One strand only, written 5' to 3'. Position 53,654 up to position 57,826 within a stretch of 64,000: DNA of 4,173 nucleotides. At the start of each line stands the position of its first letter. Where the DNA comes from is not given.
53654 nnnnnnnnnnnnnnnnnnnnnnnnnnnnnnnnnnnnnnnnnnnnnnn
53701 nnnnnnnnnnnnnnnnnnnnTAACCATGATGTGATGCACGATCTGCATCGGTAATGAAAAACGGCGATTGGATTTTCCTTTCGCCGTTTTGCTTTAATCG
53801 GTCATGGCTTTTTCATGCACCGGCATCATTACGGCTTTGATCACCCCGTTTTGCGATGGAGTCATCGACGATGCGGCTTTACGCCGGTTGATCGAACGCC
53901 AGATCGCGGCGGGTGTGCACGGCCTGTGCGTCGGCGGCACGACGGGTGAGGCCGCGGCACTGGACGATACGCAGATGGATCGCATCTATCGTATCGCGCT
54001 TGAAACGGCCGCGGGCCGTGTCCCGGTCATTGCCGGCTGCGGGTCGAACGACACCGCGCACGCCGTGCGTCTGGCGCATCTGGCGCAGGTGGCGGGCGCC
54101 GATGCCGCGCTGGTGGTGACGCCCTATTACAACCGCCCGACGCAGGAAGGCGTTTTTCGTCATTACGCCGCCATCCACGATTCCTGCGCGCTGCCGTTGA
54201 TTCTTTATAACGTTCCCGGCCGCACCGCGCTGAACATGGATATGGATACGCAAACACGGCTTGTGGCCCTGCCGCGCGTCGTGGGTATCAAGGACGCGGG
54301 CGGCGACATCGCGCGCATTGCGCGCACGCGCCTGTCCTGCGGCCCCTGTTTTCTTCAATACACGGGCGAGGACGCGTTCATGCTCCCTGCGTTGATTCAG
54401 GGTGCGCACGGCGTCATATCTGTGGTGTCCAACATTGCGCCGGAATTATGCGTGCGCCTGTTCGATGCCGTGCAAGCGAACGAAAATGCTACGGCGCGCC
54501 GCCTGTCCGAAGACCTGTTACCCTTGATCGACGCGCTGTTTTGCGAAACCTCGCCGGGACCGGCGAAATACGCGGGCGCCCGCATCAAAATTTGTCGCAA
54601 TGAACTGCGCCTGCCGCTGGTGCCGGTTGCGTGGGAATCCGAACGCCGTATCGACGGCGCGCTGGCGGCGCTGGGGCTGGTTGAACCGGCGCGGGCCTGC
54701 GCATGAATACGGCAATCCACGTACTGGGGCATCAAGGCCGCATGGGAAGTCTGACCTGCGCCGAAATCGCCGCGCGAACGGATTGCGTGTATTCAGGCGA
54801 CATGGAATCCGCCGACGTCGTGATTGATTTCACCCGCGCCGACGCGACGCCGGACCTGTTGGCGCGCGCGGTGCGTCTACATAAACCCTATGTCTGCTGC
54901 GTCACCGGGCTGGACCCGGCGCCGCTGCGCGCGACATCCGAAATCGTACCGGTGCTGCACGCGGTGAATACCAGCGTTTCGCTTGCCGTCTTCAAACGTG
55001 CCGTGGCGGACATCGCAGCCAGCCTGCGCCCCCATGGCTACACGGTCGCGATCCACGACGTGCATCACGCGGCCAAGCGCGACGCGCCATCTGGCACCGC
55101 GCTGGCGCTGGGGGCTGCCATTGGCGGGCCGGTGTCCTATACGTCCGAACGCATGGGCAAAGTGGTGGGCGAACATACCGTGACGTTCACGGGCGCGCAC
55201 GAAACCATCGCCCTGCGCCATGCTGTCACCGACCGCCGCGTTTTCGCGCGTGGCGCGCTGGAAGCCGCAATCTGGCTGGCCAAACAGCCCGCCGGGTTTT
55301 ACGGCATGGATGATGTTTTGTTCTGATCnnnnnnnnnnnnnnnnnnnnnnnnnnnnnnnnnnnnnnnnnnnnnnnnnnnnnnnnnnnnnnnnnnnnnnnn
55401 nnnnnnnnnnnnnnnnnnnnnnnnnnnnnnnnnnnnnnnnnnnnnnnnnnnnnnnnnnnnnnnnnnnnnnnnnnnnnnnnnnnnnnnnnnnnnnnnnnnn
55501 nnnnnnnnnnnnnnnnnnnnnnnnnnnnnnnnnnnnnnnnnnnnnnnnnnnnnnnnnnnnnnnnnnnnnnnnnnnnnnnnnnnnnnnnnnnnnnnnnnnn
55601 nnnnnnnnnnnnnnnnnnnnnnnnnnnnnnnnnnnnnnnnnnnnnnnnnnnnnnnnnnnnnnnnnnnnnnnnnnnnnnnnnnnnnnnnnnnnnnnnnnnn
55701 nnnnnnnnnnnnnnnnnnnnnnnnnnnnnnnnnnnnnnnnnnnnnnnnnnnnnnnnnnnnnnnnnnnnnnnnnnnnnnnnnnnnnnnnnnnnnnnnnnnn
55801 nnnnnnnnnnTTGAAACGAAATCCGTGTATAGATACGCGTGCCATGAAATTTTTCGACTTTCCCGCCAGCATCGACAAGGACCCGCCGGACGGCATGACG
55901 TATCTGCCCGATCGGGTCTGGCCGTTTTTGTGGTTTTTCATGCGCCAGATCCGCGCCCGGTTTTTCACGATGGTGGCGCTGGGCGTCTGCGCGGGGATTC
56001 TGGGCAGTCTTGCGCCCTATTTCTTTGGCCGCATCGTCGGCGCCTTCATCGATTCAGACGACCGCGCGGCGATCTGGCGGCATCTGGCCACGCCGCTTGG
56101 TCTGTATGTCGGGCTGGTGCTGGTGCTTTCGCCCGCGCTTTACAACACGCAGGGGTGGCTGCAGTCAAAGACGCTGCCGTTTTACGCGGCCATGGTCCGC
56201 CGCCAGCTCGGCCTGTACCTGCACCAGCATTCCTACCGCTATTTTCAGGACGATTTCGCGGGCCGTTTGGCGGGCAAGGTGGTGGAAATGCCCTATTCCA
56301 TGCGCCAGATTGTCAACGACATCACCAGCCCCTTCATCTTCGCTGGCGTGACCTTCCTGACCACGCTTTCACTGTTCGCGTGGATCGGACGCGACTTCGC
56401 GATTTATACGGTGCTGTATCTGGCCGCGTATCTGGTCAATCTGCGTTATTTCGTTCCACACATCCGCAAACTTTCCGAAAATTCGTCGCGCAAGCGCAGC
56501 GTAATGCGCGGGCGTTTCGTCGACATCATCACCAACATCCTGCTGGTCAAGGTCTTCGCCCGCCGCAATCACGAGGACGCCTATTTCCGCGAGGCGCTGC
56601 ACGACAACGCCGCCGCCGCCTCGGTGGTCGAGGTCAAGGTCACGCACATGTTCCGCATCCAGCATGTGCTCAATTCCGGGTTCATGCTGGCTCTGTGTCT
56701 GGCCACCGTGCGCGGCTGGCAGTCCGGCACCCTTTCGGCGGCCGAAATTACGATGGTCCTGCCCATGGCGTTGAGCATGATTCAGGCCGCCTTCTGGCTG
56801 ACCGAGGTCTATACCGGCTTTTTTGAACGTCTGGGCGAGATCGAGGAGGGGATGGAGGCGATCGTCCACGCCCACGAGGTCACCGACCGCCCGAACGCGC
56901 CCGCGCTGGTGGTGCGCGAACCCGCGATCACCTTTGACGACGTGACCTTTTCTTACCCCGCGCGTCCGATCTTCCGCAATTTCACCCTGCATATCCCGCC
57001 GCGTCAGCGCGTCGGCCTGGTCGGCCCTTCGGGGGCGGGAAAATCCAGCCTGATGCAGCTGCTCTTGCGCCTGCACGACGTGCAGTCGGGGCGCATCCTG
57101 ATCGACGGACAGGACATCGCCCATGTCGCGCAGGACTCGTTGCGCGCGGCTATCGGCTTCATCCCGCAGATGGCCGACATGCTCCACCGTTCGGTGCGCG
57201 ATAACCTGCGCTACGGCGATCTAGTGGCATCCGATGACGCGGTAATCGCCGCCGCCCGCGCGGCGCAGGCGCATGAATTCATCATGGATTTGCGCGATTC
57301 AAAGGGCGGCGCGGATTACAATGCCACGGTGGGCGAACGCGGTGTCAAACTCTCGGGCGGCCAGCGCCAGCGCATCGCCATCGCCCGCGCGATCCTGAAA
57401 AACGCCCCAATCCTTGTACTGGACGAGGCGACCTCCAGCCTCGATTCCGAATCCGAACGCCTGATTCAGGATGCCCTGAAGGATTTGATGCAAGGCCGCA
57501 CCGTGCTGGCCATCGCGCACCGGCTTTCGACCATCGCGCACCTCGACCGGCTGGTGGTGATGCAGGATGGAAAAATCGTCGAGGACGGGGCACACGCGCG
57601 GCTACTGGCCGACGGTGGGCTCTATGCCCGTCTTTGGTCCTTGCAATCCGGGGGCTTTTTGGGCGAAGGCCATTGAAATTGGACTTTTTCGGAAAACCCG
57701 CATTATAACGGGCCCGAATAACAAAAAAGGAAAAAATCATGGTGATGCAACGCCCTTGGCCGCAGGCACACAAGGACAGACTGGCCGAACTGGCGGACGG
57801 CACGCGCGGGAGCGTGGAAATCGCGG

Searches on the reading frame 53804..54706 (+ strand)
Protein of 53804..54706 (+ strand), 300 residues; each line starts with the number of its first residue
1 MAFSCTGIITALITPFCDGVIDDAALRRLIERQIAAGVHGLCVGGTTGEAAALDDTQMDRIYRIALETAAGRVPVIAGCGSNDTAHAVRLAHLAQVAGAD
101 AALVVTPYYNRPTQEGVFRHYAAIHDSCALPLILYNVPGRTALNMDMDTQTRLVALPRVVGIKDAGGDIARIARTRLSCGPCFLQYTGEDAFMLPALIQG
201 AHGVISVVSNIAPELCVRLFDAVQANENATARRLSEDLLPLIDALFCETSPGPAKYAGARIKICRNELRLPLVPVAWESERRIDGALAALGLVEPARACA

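Call 20: search_protein_families(library=pfam, proteins=[window:53804-54706:+], max_evalue=0.001)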
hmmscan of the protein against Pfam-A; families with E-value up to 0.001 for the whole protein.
window:53804-54706:+ (300 aa): 1 family
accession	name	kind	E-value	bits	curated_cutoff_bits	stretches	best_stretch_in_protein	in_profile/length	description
PF00701.28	DHDPS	-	2.1e-80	270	22.1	1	6-286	3-285/289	Dihydrodipicolinate synthetase family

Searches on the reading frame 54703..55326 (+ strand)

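Call 20: search_protein_families(library=pfam, proteins=[window:54703-55326:+], max_evalue=0.001)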
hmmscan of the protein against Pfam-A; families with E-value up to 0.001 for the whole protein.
window:54703-55326:+ (207 aa): 2 families
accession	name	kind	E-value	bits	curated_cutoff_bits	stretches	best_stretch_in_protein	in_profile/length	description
PF05173.19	DapB_C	-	1.2e-31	109.7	27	1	95-206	3-121/121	Dihydrodipicolinate reductase, C-terminus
PF01113.26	DapB_N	-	4.8e-11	43.3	25.6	1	35-89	66-123/124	Dihydrodipicolinate reductase, N-terminus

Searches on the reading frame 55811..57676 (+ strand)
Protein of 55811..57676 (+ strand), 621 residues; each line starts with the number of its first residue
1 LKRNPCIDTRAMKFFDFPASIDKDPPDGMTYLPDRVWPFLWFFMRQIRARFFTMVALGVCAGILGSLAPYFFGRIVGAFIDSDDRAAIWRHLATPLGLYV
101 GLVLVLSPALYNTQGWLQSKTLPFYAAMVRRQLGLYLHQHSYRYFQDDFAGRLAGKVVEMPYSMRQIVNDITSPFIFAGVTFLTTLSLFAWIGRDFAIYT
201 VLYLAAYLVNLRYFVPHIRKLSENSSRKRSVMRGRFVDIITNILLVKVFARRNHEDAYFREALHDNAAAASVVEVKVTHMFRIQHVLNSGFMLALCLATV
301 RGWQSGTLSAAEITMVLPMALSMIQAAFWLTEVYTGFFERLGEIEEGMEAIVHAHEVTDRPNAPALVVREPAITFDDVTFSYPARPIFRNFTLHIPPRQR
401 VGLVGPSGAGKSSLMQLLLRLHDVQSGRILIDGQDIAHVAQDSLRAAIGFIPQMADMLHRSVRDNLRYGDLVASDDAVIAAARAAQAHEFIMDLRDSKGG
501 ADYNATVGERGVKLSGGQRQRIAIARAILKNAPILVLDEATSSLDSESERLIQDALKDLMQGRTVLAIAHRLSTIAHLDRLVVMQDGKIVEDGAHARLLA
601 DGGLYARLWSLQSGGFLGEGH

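Call 20: search_protein_families(library=pfam, proteins=[window:55811-57676:+], max_evalue=0.001)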
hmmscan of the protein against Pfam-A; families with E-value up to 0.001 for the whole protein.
window:55811-57676:+ (621 aa): 5 families
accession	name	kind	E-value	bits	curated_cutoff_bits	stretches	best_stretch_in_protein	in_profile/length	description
PF00005.33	ABC_tran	-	1.1e-30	107.4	25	1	389-542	2-137/137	ABC transporter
PF00664.28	ABC_membrane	-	5.2e-15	56.3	28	1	53-316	3-263/274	ABC transporter transmembrane region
PF02463.25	SMC_N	-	2.1e-07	31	40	1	401-584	27-211/220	RecF/RecN/SMC N terminal domain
PF13304.12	AAA_21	-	1.1e-05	26.2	27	0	402-442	3-34/304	AAA domain, putative AbiEii toxin, Type IV TA system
PF13191.12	AAA_16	-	0.00018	22.5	32.6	1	401-562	27-162/167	AAA ATPase domain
